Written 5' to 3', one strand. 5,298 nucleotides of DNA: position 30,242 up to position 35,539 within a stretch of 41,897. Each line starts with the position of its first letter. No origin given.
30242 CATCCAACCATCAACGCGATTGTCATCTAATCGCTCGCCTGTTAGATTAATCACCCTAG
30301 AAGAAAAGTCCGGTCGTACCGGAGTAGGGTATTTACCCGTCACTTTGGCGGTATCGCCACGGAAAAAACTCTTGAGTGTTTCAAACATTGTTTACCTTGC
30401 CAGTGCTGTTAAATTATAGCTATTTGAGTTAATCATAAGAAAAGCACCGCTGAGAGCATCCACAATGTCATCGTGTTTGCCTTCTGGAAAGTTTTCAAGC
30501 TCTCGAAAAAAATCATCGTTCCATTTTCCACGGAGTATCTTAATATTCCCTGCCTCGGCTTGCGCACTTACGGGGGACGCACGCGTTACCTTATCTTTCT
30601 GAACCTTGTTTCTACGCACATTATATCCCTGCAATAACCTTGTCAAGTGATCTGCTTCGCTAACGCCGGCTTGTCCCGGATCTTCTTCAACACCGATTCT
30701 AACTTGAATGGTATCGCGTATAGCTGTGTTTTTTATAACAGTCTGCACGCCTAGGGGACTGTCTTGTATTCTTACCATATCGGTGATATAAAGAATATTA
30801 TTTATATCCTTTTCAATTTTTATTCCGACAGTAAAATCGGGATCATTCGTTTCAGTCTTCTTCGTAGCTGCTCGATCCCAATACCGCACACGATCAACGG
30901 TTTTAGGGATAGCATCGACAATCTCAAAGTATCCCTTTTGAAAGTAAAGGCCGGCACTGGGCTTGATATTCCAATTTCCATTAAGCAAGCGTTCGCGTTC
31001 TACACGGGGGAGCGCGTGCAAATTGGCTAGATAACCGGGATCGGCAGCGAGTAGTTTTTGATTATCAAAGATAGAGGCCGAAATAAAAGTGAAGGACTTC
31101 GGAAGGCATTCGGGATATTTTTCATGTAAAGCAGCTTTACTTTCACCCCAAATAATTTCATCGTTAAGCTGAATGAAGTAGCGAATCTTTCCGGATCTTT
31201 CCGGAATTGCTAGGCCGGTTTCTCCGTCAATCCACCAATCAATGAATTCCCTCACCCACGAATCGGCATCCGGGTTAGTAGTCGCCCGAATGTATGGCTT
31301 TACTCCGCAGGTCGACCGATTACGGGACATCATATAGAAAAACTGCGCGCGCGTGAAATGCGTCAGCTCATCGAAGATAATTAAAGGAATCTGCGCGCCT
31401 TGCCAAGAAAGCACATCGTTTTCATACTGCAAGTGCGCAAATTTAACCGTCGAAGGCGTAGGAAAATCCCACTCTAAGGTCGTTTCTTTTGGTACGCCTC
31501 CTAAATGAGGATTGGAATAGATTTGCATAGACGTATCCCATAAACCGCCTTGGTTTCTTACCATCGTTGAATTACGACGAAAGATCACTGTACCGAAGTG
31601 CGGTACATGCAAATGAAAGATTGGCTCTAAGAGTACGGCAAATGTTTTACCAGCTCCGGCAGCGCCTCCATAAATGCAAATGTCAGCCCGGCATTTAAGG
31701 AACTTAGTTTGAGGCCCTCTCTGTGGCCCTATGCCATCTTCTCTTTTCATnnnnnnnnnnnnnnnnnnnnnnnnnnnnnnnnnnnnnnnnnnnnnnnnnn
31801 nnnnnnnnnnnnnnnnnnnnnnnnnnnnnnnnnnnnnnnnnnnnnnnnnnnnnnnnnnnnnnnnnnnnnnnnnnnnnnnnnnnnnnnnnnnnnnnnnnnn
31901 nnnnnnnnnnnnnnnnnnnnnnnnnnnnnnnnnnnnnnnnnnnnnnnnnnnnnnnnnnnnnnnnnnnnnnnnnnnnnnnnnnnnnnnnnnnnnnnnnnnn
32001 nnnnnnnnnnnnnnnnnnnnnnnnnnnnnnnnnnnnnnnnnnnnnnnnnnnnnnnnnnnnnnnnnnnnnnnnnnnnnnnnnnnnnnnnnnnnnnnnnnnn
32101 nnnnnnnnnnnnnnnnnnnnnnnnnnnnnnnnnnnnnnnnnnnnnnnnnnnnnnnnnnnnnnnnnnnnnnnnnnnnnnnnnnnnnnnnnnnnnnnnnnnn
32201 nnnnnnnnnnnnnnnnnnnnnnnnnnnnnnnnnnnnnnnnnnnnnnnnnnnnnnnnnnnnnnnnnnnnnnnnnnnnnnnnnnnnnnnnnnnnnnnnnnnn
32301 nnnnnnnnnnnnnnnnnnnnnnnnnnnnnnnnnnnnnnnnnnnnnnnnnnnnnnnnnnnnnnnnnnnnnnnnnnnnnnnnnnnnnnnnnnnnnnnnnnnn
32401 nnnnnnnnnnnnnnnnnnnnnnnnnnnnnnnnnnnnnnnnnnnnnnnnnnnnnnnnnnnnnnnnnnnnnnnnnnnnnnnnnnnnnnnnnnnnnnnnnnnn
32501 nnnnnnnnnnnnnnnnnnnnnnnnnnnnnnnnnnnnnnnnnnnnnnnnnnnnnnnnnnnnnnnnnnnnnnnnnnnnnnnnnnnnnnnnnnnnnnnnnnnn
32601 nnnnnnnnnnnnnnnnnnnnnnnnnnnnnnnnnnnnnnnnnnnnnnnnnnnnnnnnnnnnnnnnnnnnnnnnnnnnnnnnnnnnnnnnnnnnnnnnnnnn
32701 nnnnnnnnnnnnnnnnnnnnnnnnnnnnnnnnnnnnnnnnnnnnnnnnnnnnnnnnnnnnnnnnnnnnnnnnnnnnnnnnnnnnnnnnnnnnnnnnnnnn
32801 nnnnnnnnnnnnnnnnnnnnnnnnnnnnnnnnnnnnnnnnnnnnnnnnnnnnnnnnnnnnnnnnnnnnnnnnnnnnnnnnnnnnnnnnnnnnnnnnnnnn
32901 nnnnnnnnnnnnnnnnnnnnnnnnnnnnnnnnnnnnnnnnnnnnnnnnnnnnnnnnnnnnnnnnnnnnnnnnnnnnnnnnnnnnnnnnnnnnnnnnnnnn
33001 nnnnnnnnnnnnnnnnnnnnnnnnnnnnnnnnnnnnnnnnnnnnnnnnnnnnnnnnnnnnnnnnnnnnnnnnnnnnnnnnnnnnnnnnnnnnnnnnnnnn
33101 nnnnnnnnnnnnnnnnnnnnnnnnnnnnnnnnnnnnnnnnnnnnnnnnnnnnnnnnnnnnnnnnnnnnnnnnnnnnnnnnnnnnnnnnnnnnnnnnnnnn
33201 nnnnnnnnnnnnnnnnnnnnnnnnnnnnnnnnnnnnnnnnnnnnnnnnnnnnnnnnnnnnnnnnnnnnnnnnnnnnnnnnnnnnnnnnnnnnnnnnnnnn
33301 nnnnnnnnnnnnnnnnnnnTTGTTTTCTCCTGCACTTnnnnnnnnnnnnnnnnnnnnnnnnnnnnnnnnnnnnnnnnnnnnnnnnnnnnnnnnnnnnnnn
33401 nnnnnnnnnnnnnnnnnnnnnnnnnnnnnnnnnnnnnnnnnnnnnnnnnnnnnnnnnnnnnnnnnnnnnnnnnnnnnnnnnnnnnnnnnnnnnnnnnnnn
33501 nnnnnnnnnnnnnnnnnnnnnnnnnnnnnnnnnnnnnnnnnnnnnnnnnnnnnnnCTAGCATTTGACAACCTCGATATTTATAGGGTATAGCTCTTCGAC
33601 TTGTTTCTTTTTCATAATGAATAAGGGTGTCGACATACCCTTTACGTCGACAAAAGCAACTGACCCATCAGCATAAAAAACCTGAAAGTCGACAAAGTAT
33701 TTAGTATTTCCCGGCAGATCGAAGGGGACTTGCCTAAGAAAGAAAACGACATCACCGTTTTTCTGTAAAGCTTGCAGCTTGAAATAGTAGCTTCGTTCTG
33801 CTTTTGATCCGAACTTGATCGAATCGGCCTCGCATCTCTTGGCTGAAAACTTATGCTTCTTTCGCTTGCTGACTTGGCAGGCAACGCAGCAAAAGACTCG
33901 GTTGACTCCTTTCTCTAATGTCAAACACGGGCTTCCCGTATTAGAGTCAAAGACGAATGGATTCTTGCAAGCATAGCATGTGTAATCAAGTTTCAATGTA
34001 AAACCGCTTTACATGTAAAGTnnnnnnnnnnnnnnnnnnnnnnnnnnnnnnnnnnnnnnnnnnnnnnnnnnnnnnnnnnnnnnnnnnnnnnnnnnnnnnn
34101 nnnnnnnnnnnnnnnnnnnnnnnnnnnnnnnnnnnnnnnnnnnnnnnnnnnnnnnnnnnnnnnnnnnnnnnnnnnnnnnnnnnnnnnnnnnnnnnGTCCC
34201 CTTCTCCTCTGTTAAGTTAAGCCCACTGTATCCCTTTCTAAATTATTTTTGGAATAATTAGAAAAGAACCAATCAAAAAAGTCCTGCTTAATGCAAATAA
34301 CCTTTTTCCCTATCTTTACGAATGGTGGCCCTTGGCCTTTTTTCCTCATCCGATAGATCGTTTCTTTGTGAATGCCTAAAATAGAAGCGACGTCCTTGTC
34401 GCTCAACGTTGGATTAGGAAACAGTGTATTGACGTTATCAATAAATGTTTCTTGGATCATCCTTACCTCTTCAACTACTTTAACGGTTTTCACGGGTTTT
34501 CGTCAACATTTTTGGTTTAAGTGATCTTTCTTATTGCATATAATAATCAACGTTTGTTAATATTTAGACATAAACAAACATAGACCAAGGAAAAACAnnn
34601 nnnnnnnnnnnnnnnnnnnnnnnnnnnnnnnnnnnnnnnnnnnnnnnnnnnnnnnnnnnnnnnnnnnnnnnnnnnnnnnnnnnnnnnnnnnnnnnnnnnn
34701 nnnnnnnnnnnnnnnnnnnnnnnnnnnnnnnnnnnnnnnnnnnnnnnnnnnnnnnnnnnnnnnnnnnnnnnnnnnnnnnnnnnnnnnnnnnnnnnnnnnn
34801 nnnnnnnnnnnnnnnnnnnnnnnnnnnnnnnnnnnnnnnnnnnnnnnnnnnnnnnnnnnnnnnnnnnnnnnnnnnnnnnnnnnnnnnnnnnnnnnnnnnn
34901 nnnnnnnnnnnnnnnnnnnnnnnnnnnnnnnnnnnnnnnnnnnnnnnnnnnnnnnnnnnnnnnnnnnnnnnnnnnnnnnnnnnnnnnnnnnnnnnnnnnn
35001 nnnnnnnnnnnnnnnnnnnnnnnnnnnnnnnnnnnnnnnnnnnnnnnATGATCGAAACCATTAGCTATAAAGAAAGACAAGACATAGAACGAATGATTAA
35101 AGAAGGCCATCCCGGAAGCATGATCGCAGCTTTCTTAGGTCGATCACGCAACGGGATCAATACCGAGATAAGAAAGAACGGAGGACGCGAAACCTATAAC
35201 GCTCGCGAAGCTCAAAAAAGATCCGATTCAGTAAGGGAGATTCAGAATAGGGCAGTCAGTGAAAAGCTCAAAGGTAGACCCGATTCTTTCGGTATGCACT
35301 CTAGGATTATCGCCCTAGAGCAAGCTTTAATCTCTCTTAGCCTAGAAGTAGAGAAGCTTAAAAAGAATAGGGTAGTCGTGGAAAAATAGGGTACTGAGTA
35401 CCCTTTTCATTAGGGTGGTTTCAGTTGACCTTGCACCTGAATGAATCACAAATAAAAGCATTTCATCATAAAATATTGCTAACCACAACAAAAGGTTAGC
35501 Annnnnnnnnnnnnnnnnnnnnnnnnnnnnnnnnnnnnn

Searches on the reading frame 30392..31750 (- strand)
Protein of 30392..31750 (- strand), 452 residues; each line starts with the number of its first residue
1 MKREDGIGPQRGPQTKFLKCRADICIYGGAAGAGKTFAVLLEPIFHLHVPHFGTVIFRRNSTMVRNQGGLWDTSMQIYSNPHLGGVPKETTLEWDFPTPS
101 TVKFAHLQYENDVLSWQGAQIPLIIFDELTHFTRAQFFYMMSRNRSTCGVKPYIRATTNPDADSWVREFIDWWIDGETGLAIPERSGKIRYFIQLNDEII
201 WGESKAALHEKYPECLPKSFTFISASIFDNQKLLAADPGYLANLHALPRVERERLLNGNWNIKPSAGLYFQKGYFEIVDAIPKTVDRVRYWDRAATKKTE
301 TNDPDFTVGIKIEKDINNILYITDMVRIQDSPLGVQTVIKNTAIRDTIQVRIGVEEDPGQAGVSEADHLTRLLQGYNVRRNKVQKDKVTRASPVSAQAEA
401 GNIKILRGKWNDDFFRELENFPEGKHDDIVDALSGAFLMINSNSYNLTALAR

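Call 20: find_related_loci(query=window:30392-31750:-, collection=genome_contigs, flank=10000)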
Query window:30392-31750:- (452 aa) in genome_contigs; peptide patterns used: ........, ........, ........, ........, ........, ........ (x = any residue, [..] = any of these).
110 stretches matched a pattern; 5 encode a relative of the query (tblastn E <= 1e-3); 5 distinct loci.
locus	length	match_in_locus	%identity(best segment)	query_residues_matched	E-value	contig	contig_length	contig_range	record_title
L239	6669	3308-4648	52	7-450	3e-144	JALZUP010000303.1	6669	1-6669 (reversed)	MAG: Robiginitomaculum sp. isolate g2_MAG_00002 g2_MAG_00002_000000000303, whole genome shotgun sequence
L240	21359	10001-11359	52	2-449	6e-135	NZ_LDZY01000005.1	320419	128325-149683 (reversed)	Desulfosporosinus acididurans strain M1 DEAC_contig000005, whole genome shotgun sequence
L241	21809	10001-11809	45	7-450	3e-120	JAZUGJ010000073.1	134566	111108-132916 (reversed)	MAG: Paludibacteraceae bacterium isolate T1900045285_TH20190055.MAGScoT_cleanbin_000082 SGB_5991_k141_2937759, whole gen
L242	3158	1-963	54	116-436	1e-112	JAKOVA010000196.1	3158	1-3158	MAG: Actinomycetes bacterium isolate JPNG_maxbin.026 k201_65231, whole genome shotgun sequence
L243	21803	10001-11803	44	7-450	3e-108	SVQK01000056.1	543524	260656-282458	MAG: Oscillospiraceae bacterium isolate SIG615 k141_288992, whole genome shotgun sequence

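Call 77: find_encoding_contigs(protein=window:30392-31750:-, flank=1000, max_places=4)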
Protein window:30392-31750:- (452 aa): 1 contig read that carries it; 1 place shown.
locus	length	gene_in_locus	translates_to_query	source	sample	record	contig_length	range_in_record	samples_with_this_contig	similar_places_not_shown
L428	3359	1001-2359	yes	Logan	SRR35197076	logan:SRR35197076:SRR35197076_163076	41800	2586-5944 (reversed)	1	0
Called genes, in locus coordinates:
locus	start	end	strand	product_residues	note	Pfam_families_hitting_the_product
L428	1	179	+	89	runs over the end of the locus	-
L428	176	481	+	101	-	-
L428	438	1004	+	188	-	-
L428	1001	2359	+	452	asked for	PF03237:Terminase_6N, PF17289:Terminase_6C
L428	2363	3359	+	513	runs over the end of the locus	PF06381:Phage_portal_3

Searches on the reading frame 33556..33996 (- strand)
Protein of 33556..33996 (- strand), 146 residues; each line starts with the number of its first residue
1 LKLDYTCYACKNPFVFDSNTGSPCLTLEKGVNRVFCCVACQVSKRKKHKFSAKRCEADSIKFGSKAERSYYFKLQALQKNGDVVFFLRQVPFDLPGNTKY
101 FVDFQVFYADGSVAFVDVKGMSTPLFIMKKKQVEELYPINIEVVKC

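Call 11: search_protein_families(library=phrogs, proteins=[window:33556-33996:-], max_evalue=0.001)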
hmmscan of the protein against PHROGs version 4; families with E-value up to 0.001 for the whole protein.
window:33556-33996:- (146 aa): 1 family
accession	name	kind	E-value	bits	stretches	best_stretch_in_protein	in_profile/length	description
phrog_190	-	DNA, RNA and nucleotide metabolism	4.5e-29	102.8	1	42-146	170-283/338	Holliday junction resolvase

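Call 41: search_protein_families(library=pfam, proteins=[window:33556-33996:-], max_evalue=0.01)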
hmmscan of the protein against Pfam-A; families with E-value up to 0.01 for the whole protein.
window:33556-33996:- (146 aa): 1 family
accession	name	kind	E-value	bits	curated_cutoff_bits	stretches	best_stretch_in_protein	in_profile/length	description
PF06356.17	DUF1064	-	1.2e-15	58.4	24.7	1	47-138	1-102/117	Protein of unknown function (DUF1064)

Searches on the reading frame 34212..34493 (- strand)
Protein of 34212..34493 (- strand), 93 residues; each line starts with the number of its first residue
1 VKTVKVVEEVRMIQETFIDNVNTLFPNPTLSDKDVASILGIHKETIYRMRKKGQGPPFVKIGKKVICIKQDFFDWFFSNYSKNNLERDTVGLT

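Call 12: search_protein_families(library=phrogs, proteins=[window:34212-34493:-], max_evalue=0.001)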
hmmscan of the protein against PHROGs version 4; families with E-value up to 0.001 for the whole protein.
window:34212-34493:- (93 aa): 5 families
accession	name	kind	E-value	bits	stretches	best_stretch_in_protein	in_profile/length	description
phrog_66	-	integration and excision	2.3e-08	35.1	1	27-87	91-151/412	excisionase and transcriptional regulator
phrog_25262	-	unknown function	5.3e-06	27.4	1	29-86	34-91/106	-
phrog_2528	-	unknown function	7.3e-05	23.7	1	27-83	26-83/90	-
phrog_7338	-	unknown function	0.00027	22.1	1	11-77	13-78/87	-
phrog_2790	-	integration and excision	0.00086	20.2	1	30-76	29-76/100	excisionase and transcriptional regulator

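Call 35: search_protein_families(library=pfam, proteins=[window:34212-34493:-], max_evalue=0.01)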
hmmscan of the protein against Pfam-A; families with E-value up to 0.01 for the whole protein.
window:34212-34493:- (93 aa): 4 families
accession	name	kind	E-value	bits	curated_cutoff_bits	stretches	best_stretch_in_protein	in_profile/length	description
PF12728.13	HTH_17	-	4.3e-11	43.4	27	1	30-76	2-47/51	Helix-turn-helix domain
PF04645.17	DUF603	-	0.00015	22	22.6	1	14-84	5-74/181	Protein of unknown function, DUF603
PF05930.18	Phage_AlpA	-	0.002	18.4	21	1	33-66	7-40/51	Prophage CP4-57 regulatory protein (AlpA)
PF13338.12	AbiEi_4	-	0.0029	18.1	25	1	30-54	14-37/49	Transcriptional regulator, AbiEi antitoxin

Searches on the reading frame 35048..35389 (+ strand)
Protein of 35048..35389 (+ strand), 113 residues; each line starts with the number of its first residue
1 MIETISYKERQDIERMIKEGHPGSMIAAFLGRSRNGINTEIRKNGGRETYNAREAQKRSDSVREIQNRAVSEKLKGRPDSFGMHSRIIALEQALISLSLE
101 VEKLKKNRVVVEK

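Call 12: search_protein_families(library=phrogs, proteins=[window:35048-35389:+], max_evalue=0.001)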
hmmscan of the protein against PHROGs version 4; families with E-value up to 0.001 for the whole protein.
window:35048-35389:+ (113 aa): 2 families
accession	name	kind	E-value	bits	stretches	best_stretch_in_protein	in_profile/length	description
phrog_4646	-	integration and excision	1.5e-06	28.7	1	4-70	6-81/344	transposase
phrog_323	-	transcription regulation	0.00029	21.5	1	6-69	150-216/319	transcriptional regulator, D5-like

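Call 35: search_protein_families(library=pfam, proteins=[window:35048-35389:+], max_evalue=0.01)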
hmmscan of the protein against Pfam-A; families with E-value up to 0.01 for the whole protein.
window:35048-35389:+ (113 aa): 1 family
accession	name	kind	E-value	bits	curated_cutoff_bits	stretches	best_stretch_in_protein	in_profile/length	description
PF13936.12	HTH_38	-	1.4e-07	31.5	27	1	5-44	5-44/44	Helix-turn-helix domain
